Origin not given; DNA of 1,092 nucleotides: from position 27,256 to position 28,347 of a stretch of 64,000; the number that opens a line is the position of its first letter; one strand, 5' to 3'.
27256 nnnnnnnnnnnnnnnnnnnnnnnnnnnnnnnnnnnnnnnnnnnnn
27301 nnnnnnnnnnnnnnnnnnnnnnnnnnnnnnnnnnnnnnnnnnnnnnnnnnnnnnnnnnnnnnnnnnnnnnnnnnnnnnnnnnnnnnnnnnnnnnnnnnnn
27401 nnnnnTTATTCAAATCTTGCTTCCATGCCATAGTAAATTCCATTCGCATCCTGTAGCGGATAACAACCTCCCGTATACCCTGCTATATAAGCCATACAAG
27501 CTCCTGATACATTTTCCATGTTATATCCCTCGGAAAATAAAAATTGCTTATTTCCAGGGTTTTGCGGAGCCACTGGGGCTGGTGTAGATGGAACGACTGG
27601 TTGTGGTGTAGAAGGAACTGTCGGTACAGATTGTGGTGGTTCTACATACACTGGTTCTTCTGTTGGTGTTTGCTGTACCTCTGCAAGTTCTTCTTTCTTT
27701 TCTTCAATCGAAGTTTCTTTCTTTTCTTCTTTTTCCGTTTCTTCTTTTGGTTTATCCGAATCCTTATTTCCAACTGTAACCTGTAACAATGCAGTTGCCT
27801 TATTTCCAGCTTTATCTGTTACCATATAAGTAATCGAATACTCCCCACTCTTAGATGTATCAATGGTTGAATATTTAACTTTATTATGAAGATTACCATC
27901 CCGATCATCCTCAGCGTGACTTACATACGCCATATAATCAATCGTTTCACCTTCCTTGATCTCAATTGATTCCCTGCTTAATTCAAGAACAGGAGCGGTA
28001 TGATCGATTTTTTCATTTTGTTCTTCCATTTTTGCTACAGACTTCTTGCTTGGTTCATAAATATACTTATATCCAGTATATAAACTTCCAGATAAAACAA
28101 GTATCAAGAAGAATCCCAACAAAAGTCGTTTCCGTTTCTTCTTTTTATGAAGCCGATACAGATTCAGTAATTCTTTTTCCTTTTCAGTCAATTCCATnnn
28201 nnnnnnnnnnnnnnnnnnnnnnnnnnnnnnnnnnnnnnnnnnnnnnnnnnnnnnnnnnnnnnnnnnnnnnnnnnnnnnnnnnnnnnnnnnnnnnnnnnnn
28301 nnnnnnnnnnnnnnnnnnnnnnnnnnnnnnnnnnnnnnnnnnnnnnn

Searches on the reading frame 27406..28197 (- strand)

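Call 25: search_protein_families(library=pfam, proteins=[window:27406-28197:-], max_evalue=0.01)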
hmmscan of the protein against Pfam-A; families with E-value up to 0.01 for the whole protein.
window:27406-28197:- (263 aa): 6 families
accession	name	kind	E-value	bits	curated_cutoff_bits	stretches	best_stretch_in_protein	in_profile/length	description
PF16403.11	Bact_surface_Ig-like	-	1.3e-10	41.6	27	1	77-142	8-71/71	Bacterial surface protein, Ig-like domain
PF19077.6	Big_13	-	0.00043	21.2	27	1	105-142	62-100/102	Bacterial Ig-like domain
PF17963.7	Big_9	-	0.0018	19.5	23.6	1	105-141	54-89/89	Bacterial Ig domain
PF02494.22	HYR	-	0.0031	18.2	21.7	1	108-142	47-81/81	HYR domain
PF16228.10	DUF4887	-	0.0038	17.8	30.2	1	141-215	19-87/176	Domain of unknown function (DUF4887)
PF18981.6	InlK_D3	-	0.0085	16.6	25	0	78-142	9-73/75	Internalin K domain (D3/D4)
